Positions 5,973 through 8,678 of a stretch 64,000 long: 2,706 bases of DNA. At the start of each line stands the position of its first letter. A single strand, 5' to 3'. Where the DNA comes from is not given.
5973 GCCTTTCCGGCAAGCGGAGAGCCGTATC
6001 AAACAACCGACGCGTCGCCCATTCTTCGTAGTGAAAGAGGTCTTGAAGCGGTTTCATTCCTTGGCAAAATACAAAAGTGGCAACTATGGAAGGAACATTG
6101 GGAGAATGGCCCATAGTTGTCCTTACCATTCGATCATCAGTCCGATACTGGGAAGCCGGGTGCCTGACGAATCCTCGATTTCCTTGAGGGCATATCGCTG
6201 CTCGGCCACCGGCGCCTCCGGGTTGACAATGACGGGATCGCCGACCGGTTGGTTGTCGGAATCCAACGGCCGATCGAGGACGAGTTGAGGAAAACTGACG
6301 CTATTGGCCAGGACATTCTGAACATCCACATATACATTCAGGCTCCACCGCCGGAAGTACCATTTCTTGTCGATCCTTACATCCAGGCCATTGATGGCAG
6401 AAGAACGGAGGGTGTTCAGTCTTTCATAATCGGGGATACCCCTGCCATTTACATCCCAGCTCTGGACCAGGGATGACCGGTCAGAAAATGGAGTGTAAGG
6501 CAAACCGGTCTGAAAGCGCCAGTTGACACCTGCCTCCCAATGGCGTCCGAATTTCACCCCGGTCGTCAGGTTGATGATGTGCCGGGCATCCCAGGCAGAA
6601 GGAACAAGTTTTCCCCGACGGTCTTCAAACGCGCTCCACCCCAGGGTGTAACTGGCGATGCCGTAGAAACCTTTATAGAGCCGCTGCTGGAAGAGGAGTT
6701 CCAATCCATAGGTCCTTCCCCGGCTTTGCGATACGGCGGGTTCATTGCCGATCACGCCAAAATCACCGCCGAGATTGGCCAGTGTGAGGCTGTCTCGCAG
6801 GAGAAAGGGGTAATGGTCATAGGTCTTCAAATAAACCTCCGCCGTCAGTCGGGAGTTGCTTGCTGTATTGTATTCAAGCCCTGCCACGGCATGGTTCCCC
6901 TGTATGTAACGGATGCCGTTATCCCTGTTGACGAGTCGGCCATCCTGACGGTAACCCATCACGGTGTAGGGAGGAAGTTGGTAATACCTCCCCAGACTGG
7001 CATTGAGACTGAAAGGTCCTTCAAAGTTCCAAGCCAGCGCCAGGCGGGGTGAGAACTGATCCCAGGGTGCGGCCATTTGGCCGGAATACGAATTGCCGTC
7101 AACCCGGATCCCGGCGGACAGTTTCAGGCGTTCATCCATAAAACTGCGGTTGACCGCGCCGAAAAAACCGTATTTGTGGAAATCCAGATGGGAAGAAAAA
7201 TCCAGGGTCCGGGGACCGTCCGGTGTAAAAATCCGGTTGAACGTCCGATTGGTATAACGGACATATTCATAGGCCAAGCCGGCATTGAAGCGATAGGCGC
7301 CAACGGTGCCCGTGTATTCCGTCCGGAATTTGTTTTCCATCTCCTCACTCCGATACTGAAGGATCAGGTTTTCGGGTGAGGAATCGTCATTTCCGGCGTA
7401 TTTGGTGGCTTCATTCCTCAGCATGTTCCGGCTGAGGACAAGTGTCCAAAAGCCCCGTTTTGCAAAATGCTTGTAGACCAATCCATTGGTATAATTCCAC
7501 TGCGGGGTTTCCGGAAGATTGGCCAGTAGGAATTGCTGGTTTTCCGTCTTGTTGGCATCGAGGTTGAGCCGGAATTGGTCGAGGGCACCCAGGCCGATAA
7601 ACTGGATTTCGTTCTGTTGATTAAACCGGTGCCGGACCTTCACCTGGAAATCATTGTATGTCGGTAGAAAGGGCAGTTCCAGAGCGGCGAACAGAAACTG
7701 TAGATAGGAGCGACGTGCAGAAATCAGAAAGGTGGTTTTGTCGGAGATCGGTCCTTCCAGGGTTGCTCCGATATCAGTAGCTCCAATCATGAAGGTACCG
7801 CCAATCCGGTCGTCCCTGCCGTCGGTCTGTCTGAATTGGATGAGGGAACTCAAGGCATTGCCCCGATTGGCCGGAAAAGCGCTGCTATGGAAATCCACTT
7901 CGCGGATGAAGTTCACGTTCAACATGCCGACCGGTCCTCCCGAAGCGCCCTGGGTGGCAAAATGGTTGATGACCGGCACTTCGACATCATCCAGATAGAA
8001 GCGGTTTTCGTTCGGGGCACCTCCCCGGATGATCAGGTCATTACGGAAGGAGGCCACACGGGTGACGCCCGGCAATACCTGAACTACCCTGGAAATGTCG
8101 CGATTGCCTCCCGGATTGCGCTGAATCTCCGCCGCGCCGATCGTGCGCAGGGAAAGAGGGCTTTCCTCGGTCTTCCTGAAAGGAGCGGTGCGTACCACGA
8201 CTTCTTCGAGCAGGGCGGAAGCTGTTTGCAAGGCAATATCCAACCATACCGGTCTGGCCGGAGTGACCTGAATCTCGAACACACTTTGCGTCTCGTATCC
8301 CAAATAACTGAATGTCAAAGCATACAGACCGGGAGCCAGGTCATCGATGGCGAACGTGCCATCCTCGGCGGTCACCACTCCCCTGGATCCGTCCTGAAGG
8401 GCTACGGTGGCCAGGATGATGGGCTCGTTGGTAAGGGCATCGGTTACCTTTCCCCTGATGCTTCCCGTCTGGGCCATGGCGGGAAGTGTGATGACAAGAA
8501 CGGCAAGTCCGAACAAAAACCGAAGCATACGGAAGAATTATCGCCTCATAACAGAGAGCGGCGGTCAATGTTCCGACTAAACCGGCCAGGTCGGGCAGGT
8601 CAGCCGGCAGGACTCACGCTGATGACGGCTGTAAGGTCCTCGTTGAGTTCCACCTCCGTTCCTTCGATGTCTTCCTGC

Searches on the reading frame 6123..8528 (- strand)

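Call 53: search_protein_families(library=pfam, proteins=[window:6123-8528:-], max_evalue=0.00001)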
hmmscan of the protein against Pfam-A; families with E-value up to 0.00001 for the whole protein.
window:6123-8528:- (801 aa): 4 families
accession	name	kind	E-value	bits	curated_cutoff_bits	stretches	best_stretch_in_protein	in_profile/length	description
PF00593.30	TonB_dep_Rec_b-barrel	-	8.8e-21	75.7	27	1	292-735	3-432/436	TonB dependent receptor-like, beta-barrel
PF13715.12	CarbopepD_reg_2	-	6.3e-18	65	32.2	1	24-112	1-88/88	CarboxypepD_reg-like domain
PF13620.12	CarboxypepD_reg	-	2.4e-17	63.5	32.3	1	23-101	1-82/82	Carboxypeptidase regulatory-like domain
PF07715.20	Plug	-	3.2e-06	28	23.9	1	121-220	3-97/107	TonB-dependent Receptor Plug Domain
